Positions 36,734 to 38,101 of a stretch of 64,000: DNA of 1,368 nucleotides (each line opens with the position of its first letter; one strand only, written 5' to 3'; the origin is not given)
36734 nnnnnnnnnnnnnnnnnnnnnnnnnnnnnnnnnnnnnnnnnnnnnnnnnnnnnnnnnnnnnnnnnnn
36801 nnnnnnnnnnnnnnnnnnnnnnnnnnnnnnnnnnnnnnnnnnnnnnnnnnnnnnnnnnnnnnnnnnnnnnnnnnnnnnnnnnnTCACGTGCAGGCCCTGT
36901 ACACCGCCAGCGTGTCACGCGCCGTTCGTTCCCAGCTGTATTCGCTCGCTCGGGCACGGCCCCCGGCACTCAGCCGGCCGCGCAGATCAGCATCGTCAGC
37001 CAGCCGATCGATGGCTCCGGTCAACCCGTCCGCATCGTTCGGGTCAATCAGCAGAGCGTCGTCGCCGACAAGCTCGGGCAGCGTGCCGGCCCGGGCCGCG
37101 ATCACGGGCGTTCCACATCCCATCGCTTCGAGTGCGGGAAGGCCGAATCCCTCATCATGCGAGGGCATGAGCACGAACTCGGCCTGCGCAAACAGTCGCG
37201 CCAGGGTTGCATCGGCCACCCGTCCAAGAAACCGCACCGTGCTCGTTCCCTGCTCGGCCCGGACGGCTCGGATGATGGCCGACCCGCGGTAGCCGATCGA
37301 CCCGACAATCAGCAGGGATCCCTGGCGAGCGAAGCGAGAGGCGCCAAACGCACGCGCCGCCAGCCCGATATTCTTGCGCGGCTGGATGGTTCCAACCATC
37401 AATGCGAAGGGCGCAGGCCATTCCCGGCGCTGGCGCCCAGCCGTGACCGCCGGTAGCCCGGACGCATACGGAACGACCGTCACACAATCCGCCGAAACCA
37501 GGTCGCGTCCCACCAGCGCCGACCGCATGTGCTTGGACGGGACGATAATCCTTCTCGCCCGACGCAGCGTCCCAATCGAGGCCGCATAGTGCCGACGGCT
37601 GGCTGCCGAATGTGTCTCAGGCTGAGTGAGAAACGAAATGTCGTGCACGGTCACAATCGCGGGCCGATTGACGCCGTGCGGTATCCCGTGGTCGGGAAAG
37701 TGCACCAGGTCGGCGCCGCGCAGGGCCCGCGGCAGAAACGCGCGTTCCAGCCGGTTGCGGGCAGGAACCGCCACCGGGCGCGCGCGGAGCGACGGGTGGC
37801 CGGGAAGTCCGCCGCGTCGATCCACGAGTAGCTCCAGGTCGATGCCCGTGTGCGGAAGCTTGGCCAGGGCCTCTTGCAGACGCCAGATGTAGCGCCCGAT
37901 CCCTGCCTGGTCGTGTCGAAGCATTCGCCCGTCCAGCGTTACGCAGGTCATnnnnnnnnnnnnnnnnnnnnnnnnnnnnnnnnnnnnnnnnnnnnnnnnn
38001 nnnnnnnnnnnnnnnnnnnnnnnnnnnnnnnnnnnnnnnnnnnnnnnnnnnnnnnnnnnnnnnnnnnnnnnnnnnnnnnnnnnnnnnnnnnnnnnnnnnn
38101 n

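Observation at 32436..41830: Ten-gene glycan assembly locus lacking a recognisable flippase or exporter, with two unknown small proteins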

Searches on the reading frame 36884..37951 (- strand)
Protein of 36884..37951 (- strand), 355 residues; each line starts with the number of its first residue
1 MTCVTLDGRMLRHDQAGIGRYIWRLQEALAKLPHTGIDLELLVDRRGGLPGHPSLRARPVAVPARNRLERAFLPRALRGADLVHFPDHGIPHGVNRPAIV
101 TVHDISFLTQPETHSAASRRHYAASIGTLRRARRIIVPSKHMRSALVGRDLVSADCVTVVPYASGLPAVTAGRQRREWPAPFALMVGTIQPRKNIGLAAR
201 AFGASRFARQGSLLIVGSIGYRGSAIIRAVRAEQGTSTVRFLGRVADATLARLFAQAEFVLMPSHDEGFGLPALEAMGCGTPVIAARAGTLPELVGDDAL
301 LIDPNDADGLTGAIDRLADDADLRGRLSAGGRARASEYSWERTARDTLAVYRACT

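Call 4: search_protein_families(library=pfam, proteins=[window:36884-37951:-], max_evalue=0.01)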
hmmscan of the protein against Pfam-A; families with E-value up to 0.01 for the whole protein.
window:36884-37951:- (355 aa): 5 families
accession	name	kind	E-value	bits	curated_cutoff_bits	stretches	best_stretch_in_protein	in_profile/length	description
PF00534.26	Glycos_transf_1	-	2.7e-26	92.6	26.4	1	181-333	16-171/172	Glycosyl transferases group 1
PF13692.12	Glyco_trans_1_4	-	9.7e-26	91.2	27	1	183-320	4-142/142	Glycosyl transferases group 1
PF20706.3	GT4-conflict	-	1.2e-14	54.6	26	1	166-294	181-319/385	Family 4 Glycosyltransferase in conflict systems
PF13524.12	Glyco_trans_1_2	-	4.1e-11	43.4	25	1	214-348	18-143/144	Glycosyl transferase-like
PF13439.12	Glyco_transf_4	-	1.5e-09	38.6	28.5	1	17-161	3-163/170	Glycosyltransferase Family 4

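Call 18: search_protein_families(library=ncbifam, proteins=[window:36884-37951:-], max_evalue=0.01)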
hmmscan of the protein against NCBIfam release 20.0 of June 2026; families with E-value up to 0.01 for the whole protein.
window:36884-37951:- (355 aa): 32 families (the best 25 are shown)
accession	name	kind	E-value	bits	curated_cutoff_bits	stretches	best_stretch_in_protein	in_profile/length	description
TIGR04047.1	MSMEG_0565_glyc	hypoth_equivalog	4e-25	88.7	259.85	1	157-353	168-373/373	MSMEG_0565 family glycosyltransferase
TIGR03449.1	mycothiol_MshA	equivalog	2.3e-24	86.1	462.5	1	184-353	224-402/406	D-inositol-3-phosphate glycosyltransferase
NF041876.1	EPS_EpsE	equivalog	2.9e-20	72.9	400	1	220-343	260-385/389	exopolysaccharide biosynthesis GT4 family glycosyltransferase EpsE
TIGR03999.1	thiol_BshA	equivalog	2.6e-18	66.1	273.7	1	200-353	219-372/375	N-acetyl-alpha-D-glucosaminyl L-malate synthase BshA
TIGR03088.1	stp2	hypoth_equivalog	2.4e-16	59.7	409.05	1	184-352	198-371/374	TIGR03088 family PEP-CTERM/XrtA system glycosyltransferase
NF053787.1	GlcN_PG_synth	equivalog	8.3e-16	57.8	480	1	245-353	249-358/361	N-acetylglucosaminyl phosphatidylglycerol synthase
TIGR02149.1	glgA_Coryne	subfamily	2.6e-15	56.4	302.4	1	244-353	271-389/391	glycogen synthase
NF038229.1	Glyco4_Geo_Pelo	equivalog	4.1e-15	55.6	400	1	108-353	86-335/338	GPMC system family 4 glycosyltransferase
NF041010.1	glycosy_Agl16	equivalog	3e-11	42.8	575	1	95-353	104-350/352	glycosylation protein Agl16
NF012028.0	PRK15484.1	subfamily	3.2e-09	36.4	618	1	131-345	139-369/380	lipopolysaccharide N-acetylglucosaminyltransferase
TIGR02095.1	glgA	subfamily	1e-08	34.3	328.45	1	181-352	295-475/477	glycogen/starch synthase, ADP-glucose type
NF047684.1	TeichurnBiosyTuaC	equivalog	1.8e-08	33.7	550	1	233-324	266-358/391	teichuronic acid biosynthesis protein TuaC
TIGR04157.1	glyco_rSAM_CFB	subfamily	1.9e-08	33.7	400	1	129-299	167-343/406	TIGR04157 family glycosyltransferase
NF038298.1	EPS_HpsO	equivalog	1.9e-08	33.5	575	1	266-353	298-386/388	hormogonium polysaccharide biosynthesis glycosyltransferase HpsO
TIGR02472.1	sucr_P_syn_N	equivalog_domain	4.4e-08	32.4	576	1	254-346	337-433/439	sucrose-phosphate synthase, putative, glycosyltransferase domain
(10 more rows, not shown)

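Call 75: search_protein_families(library=padloc, proteins=[window:36884-37951:-], max_evalue=0.001)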
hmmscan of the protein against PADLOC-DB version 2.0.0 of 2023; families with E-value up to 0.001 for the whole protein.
window:36884-37951:- (355 aa): 0 families
